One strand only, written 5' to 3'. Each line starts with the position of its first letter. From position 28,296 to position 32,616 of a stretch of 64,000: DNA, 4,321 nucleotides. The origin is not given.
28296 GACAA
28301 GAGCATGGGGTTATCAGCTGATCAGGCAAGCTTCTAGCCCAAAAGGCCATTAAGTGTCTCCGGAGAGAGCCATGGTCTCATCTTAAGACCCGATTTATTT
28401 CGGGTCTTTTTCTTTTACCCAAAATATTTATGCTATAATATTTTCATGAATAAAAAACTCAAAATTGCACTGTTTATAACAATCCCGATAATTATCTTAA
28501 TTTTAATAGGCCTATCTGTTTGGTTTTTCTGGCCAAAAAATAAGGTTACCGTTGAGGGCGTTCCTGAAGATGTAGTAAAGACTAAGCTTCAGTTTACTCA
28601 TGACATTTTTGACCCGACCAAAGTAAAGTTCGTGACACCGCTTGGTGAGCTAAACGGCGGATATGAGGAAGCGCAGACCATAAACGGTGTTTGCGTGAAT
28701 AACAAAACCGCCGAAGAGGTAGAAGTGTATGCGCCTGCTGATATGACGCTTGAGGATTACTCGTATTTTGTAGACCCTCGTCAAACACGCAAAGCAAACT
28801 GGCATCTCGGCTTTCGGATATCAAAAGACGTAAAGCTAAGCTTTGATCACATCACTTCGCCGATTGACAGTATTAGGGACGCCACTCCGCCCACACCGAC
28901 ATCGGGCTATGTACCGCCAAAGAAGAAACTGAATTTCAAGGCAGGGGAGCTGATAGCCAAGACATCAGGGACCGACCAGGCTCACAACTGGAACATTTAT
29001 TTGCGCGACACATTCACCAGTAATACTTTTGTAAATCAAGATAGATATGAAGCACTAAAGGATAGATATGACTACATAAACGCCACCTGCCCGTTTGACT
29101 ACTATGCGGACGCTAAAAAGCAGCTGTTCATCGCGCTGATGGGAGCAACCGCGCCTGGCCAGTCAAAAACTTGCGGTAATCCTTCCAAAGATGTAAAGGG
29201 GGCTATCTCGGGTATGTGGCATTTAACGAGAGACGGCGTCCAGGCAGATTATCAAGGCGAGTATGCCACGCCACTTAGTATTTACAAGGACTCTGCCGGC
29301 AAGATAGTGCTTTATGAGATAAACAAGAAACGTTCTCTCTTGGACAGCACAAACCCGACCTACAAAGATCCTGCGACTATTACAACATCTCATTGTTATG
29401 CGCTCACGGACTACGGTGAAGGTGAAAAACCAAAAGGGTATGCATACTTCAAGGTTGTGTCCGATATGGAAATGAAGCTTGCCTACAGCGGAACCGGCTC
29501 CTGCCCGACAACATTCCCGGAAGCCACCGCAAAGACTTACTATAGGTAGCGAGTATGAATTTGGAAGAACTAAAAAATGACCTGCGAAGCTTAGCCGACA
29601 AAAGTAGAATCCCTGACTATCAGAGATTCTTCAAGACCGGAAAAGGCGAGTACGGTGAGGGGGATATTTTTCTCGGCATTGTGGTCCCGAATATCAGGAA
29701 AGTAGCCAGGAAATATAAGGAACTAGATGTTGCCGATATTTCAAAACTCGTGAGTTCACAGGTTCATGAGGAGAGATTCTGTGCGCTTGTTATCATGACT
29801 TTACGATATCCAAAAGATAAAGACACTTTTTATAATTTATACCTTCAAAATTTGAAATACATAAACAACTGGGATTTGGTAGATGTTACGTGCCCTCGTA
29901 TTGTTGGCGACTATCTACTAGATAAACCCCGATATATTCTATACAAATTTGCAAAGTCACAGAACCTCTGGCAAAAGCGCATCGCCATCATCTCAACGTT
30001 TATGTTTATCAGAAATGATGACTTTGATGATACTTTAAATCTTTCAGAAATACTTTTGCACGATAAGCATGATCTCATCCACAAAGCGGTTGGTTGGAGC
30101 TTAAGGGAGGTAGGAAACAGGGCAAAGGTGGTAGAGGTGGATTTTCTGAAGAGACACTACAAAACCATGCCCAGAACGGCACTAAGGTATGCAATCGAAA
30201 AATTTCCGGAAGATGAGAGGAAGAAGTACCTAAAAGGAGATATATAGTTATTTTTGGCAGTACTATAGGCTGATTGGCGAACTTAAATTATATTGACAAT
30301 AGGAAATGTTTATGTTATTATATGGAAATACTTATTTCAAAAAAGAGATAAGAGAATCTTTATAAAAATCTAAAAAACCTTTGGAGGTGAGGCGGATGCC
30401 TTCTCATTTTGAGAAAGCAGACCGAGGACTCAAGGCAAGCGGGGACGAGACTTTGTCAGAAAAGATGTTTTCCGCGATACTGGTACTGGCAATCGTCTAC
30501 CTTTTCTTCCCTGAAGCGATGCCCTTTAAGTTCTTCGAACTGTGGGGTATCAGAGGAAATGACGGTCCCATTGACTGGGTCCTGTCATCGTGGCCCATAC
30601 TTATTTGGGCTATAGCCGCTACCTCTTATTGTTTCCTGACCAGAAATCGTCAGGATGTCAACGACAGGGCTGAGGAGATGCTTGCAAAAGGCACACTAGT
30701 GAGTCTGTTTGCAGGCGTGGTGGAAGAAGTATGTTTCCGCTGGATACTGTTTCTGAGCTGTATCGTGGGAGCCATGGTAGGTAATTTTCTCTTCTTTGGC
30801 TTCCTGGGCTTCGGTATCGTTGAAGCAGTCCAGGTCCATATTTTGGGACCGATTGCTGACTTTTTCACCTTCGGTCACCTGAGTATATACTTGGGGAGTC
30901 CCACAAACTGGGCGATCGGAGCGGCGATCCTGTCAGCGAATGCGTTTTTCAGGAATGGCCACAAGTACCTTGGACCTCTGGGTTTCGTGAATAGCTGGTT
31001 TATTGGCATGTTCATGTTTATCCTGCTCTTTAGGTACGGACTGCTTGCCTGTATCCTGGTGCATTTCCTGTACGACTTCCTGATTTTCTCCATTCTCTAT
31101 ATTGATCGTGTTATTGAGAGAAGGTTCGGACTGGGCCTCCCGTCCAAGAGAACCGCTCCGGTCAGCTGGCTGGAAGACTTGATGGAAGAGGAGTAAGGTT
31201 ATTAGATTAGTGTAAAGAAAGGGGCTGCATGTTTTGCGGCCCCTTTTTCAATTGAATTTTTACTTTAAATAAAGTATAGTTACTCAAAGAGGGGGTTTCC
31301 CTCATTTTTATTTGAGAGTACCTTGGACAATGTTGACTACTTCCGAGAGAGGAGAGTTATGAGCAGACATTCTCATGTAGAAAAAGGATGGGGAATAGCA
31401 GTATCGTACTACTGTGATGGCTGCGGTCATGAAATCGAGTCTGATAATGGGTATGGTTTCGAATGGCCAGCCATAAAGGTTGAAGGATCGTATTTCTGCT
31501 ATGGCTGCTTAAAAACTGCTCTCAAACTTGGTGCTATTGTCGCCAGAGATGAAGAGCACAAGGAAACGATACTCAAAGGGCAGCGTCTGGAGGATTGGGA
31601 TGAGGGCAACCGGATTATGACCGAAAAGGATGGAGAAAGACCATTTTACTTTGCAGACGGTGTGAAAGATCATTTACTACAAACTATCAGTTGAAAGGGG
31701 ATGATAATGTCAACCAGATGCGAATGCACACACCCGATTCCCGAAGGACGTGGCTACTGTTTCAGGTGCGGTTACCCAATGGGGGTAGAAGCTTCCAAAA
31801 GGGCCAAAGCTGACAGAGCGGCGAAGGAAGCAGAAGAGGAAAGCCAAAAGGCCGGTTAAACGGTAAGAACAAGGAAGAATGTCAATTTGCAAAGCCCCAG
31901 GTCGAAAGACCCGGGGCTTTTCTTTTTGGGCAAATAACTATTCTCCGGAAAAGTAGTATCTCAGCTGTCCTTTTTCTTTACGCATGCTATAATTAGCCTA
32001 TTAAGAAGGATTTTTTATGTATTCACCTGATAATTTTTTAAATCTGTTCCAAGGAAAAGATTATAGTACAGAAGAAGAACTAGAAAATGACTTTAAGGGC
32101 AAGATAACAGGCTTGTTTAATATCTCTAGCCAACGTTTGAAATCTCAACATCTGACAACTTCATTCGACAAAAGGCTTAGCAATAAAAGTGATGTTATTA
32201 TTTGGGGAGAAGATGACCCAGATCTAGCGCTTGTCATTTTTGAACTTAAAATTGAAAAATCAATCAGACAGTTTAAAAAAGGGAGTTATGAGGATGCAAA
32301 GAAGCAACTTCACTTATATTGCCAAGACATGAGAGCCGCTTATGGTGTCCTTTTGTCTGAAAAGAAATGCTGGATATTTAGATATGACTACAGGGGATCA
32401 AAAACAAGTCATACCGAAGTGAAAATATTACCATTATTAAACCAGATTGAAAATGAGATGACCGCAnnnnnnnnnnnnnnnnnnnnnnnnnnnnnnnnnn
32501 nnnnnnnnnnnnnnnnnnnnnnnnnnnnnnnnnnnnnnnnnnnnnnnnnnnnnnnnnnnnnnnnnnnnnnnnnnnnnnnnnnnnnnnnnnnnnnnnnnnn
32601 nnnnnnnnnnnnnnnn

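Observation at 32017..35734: Defense-island front end: a PD-ExK-like membrane protein with a C-terminal YH...C...AGFR motif, a GmrSD-type DUF262/DUF1524 enzyme, and a Cas4-like 4-Cys nuclease with no cas neighbours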

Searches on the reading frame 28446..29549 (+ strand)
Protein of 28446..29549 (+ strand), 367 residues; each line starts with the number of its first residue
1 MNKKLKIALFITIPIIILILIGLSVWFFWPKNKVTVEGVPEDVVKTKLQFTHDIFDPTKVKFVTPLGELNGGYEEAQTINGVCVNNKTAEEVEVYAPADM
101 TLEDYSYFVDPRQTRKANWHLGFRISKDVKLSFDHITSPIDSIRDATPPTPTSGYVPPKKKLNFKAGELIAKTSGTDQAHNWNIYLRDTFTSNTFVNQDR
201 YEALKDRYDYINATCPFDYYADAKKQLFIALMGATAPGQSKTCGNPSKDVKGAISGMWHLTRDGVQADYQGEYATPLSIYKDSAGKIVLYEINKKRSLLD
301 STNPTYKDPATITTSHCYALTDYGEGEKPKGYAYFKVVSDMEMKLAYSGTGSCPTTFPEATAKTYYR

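Call 5: search_protein_families(library=ncbifam, proteins=[window:28446-29549:+], max_evalue=0.1)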
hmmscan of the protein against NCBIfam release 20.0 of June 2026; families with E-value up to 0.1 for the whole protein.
window:28446-29549:+ (367 aa): 1 family
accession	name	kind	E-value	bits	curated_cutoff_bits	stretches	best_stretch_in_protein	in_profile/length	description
NF004285.1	PRK05696.1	equivalog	0.038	13.8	179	1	2-34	15-47/171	flagellar basal body-associated protein FliL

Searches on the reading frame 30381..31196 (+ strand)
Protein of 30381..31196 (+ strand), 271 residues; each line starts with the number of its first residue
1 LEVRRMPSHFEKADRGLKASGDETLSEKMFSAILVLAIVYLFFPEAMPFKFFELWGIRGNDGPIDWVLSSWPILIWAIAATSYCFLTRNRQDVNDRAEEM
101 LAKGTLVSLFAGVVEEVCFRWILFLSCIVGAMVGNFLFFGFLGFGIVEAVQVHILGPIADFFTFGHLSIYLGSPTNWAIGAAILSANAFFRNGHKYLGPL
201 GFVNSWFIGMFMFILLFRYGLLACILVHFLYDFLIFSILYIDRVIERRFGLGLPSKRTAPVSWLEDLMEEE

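Call 5: search_protein_families(library=ncbifam, proteins=[window:30381-31196:+], max_evalue=0.1)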
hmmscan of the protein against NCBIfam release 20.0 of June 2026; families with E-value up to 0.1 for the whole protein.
window:30381-31196:+ (271 aa): 0 families

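Call 45: search_protein_families(library=pfam, proteins=[window:30381-31196:+], max_evalue=0.01)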
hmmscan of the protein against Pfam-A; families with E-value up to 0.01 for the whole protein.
window:30381-31196:+ (271 aa): 1 family
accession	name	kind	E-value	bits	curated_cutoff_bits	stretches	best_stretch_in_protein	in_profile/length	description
PF02517.21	Rce1-like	-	0.0013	19.4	22.4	1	102-234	6-93/93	Type II CAAX prenyl endopeptidase Rce1-like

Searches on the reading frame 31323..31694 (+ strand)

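Call 3: search_protein_families(library=pfam, proteins=[window:31323-31694:+], max_evalue=0.1)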
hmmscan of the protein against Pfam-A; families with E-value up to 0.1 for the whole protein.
window:31323-31694:+ (123 aa): 2 families
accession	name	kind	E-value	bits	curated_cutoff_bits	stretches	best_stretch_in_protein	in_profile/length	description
PF16710.10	CTXphi_pIII-N1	-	0.0024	18.4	27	1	22-69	39-85/111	N-terminal N1 domain of Vibrio phage CTXphi pIII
PF06945.18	DUF1289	-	0.08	13.3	27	0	55-85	11-41/47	Protein of unknown function (DUF1289)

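Call 4: search_protein_families(library=padloc, proteins=[window:31323-31694:+], max_evalue=0.1)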
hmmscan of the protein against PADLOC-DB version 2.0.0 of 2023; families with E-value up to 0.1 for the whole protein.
window:31323-31694:+ (123 aa): 0 families

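Call 5: search_protein_families(library=ncbifam, proteins=[window:31323-31694:+], max_evalue=0.1)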
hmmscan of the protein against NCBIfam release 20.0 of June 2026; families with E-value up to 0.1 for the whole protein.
window:31323-31694:+ (123 aa): 0 families

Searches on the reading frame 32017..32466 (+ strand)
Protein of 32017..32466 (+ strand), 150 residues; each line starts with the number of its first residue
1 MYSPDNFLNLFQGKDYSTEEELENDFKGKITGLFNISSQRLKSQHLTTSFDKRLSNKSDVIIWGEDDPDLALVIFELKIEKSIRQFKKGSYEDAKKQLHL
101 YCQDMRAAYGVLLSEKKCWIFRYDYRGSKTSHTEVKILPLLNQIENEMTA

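Call 90: search_protein_representatives(protein=window:32017-32466:+)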
Query: 150 residues. Proteins with E-value up to 0.001 (for the whole library): 30; up to 1e-10: 25; up to 1e-30: 3. The best 30 are listed.
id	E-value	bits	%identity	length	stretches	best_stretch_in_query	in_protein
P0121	1.0e-94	330.3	100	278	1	1-150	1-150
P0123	2.5e-34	134.5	46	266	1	5-149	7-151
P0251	6.3e-34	133.2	45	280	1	6-148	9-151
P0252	1.1e-30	122.7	46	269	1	4-148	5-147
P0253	8.5e-29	116.6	43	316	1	4-146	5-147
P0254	2.9e-28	114.8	43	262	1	2-148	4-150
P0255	8.7e-28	113.3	42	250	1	2-148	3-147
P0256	1.0e-26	109.8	40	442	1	14-148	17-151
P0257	7.2e-26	107.1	47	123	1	2-120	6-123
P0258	1.3e-25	106.3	35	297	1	6-148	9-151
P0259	5.6e-25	104.2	38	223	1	6-149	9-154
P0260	6.4e-25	104.0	40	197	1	5-150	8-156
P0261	5.4e-24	101.0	39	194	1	3-133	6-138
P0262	1.2e-23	99.9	45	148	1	6-126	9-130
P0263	5.7e-23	97.7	37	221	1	5-148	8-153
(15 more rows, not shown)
